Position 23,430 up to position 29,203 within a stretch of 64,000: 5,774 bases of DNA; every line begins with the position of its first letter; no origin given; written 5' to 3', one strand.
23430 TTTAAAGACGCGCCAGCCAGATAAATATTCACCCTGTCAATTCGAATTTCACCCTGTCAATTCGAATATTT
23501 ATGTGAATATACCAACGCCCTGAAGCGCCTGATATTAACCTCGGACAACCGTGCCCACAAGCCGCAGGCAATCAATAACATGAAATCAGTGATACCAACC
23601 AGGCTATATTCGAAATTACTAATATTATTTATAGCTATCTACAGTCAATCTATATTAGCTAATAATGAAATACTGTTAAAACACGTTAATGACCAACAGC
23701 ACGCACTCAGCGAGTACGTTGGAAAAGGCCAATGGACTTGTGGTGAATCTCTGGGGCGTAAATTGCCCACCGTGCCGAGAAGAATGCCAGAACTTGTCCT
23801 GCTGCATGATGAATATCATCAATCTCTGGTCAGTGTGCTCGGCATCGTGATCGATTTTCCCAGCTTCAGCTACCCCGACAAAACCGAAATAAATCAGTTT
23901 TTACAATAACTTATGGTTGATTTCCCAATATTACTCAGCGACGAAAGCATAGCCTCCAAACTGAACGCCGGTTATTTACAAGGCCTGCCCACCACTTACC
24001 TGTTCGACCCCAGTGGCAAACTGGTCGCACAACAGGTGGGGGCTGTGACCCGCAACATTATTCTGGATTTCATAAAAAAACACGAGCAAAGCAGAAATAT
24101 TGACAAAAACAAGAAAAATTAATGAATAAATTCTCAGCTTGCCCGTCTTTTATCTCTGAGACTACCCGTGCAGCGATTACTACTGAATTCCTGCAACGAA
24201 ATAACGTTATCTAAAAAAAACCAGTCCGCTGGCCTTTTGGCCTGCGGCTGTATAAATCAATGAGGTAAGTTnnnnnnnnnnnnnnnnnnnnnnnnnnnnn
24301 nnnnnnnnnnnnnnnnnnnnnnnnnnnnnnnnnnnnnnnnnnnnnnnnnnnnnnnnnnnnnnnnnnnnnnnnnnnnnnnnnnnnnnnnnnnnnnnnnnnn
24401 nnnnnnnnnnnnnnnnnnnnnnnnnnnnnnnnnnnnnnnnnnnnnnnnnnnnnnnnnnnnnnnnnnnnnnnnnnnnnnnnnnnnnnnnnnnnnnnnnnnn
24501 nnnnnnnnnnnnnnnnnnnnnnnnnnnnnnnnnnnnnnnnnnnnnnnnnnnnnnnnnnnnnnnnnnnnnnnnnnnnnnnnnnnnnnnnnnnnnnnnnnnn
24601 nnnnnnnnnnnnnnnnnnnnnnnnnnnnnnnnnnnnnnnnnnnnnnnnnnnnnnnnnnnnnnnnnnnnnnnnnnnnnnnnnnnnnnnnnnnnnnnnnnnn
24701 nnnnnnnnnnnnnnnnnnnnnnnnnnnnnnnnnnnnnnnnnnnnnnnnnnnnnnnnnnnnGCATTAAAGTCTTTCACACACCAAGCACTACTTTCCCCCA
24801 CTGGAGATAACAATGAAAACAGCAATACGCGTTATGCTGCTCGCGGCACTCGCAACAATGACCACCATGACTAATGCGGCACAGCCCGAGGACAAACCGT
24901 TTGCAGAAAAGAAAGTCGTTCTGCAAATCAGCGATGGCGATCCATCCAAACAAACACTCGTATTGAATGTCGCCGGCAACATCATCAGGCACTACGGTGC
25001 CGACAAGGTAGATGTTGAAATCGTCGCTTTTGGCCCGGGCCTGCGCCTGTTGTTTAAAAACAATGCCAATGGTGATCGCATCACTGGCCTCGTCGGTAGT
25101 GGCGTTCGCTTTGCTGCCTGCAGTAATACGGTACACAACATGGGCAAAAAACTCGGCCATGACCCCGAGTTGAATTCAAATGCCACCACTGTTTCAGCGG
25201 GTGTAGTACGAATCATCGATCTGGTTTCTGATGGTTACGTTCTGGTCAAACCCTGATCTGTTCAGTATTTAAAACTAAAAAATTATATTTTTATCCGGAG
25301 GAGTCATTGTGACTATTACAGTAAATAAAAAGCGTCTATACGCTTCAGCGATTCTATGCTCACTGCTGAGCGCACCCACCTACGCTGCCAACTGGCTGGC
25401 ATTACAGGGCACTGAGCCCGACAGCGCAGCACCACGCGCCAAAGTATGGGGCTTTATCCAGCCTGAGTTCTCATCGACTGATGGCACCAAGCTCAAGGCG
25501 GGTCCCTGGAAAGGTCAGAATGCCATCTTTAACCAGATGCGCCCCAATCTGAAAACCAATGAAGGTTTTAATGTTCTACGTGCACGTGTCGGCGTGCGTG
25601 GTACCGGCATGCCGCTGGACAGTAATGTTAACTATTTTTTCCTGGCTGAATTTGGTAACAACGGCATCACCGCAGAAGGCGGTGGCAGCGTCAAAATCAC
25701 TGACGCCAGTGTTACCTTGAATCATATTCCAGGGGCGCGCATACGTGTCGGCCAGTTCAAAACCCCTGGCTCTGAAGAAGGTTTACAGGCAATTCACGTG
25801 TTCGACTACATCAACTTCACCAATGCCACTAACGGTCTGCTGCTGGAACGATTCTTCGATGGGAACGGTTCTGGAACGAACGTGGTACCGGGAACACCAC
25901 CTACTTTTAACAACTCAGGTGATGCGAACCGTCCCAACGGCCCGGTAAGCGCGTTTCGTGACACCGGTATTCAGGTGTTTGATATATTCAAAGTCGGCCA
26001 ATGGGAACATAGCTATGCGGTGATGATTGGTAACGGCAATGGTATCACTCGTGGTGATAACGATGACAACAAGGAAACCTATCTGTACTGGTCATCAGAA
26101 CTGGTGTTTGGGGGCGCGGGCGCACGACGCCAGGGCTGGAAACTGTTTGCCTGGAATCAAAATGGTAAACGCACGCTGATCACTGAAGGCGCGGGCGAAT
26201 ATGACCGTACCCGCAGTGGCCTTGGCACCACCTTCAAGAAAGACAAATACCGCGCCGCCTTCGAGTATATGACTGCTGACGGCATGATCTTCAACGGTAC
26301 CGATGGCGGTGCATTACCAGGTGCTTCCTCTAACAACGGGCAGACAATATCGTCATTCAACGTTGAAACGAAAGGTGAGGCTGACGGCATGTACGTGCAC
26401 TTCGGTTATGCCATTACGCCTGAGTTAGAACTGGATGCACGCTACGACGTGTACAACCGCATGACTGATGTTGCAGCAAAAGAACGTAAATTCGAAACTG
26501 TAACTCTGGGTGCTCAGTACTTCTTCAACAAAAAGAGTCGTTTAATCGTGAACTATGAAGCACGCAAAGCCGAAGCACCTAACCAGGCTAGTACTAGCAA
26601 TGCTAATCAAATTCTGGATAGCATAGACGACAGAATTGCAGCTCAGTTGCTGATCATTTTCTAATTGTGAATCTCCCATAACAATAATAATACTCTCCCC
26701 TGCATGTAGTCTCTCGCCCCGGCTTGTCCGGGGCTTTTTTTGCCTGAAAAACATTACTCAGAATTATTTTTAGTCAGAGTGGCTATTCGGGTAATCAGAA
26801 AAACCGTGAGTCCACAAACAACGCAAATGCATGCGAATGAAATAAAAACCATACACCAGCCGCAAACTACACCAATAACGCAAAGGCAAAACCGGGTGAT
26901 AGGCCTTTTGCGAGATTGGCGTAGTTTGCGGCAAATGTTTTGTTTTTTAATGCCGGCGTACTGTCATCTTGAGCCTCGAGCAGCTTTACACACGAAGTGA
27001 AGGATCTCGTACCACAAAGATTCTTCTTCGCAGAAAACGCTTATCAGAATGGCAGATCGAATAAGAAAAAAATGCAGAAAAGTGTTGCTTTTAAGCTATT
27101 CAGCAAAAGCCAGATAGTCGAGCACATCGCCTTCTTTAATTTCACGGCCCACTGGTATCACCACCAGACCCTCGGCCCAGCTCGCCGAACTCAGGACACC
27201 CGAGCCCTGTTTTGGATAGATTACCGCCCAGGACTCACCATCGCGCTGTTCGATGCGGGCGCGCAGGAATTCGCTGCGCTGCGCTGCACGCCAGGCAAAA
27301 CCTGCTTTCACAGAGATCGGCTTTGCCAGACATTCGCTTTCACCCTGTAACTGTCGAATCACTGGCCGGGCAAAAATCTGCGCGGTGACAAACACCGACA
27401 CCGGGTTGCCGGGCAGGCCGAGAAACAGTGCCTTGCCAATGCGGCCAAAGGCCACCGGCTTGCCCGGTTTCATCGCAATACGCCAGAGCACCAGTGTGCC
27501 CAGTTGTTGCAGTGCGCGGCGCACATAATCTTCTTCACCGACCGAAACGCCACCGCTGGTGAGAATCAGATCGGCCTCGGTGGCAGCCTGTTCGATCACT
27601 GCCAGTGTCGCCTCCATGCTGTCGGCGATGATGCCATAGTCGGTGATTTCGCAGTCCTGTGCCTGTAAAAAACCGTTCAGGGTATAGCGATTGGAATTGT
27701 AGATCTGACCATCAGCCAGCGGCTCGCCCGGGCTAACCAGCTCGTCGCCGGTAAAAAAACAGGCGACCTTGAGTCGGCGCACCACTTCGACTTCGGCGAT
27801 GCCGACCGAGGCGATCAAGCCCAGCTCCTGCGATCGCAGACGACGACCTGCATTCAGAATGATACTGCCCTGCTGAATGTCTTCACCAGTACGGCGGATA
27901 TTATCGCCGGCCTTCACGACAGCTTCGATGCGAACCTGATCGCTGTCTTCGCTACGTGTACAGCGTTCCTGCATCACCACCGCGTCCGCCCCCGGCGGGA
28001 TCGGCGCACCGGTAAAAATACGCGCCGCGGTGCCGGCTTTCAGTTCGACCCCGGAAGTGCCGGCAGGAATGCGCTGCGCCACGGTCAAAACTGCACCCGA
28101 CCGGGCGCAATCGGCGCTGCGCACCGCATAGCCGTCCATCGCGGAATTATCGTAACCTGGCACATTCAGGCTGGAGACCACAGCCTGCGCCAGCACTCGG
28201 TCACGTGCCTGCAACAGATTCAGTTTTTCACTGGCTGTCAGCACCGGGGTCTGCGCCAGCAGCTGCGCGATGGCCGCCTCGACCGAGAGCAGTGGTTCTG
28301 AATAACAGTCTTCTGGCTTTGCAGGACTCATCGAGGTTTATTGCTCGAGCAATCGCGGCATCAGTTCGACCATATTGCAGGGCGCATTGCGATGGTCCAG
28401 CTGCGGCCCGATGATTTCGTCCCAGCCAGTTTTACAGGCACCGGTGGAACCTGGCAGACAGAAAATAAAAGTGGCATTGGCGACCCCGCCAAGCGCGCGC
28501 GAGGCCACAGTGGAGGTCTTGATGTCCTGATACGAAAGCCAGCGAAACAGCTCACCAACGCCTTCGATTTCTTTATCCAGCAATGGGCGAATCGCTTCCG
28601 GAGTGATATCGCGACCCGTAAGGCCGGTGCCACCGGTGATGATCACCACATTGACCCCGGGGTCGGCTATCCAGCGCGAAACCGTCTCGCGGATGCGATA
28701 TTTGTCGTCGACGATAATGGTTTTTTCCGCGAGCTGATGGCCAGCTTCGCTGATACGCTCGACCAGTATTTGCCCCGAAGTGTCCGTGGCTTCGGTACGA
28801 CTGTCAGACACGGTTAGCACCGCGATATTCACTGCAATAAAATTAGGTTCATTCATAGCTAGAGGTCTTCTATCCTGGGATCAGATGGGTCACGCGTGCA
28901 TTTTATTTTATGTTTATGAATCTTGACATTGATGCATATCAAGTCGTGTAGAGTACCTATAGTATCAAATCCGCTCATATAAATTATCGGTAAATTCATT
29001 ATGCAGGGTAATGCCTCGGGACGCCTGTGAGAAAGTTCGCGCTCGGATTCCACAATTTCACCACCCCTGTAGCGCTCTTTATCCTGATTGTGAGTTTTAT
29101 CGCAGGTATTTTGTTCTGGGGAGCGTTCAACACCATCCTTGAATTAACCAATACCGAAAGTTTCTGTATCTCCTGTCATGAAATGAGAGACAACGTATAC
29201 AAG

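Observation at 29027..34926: nirT - dihaem c4 - long-form napA - napG - napH locus without recognisable napB or napD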

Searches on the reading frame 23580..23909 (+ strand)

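Call 11: search_protein_families(library=pfam, proteins=[window:23580-23909:+], max_evalue=0.00001)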
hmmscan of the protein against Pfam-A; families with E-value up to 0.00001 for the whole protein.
window:23580-23909:+ (109 aa): 0 families

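Call 29: search_protein_families(library=pfam, proteins=[window:23580-23909:+], max_evalue=1)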
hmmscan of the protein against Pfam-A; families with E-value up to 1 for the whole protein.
window:23580-23909:+ (109 aa): 1 family
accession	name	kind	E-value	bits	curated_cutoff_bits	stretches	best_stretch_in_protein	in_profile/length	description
PF21267.3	UBAP-1_UBA2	-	0.2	12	27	1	30-44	20-34/39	Ubiquitin-associated protein 1, UBA2 domain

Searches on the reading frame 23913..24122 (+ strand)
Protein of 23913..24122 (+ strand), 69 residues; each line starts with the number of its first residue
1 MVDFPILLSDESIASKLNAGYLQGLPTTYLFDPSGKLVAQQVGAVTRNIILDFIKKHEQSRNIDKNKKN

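Call 29: search_protein_families(library=pfam, proteins=[window:23913-24122:+], max_evalue=1)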
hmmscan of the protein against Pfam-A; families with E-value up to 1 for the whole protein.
window:23913-24122:+ (69 aa): 1 family
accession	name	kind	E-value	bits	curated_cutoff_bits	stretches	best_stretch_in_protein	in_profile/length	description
PF13098.12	Thioredoxin_2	-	0.15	12.8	27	1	21-52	72-102/104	Thioredoxin-like domain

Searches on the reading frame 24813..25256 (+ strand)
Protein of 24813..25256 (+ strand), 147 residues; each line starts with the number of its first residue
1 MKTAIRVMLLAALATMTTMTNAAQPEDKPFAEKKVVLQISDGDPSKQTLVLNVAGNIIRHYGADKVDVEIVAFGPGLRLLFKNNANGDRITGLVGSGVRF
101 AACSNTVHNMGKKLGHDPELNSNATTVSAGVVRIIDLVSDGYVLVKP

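Call 11: search_protein_families(library=pfam, proteins=[window:24813-25256:+], max_evalue=0.00001)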
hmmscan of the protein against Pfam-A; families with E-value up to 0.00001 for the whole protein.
window:24813-25256:+ (147 aa): 0 families

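Call 29: search_protein_families(library=pfam, proteins=[window:24813-25256:+], max_evalue=1)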
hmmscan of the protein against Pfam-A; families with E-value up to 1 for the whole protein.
window:24813-25256:+ (147 aa): 2 families
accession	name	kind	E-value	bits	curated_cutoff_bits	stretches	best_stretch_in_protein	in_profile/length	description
PF02635.20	DsrE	-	0.0014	19.2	22.7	1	34-146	2-115/116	DsrE/DsrF-like family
PF02518.31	HATPase_c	-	0.2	12.5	26.4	1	47-87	7-48/111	Histidine kinase-, DNA gyrase B-, and HSP90-like ATPase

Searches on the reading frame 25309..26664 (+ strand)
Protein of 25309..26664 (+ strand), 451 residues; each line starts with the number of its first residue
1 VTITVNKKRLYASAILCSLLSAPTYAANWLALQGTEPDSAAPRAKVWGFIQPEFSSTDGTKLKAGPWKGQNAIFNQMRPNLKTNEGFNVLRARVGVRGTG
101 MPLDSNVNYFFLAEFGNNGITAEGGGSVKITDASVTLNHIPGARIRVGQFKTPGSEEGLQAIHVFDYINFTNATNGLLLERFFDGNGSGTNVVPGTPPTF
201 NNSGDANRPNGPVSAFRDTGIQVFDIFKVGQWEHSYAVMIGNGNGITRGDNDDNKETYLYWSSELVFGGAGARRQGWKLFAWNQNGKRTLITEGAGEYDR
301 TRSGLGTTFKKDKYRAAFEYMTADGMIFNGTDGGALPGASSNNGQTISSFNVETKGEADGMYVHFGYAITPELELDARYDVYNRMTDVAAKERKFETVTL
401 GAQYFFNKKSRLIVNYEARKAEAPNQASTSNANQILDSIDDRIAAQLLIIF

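Call 11: search_protein_families(library=pfam, proteins=[window:25309-26664:+], max_evalue=0.00001)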
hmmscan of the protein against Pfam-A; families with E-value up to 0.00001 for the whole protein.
window:25309-26664:+ (451 aa): 1 family
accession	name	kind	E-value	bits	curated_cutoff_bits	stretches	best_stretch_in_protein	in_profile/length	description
PF07396.17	Porin_O_P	-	4.5e-09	36.5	20.9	0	357-428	263-353/370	Phosphate-selective porin O and P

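Call 41: search_protein_families(library=ncbifam, proteins=[window:25309-26664:+], max_evalue=0.00001)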
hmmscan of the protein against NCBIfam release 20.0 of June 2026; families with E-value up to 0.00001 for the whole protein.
window:25309-26664:+ (451 aa): 0 families

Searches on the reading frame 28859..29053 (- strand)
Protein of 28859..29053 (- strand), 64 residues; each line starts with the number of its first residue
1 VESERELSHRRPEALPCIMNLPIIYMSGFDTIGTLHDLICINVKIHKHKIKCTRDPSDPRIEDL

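Call 29: search_protein_families(library=pfam, proteins=[window:28859-29053:-], max_evalue=1)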
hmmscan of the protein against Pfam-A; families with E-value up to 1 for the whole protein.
window:28859-29053:- (64 aa): 1 family
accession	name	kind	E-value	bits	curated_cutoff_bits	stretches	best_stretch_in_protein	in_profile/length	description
PF09489.15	CbtB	-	0.079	13.6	27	1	17-38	17-38/51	Probable cobalt transporter subunit (CbtB)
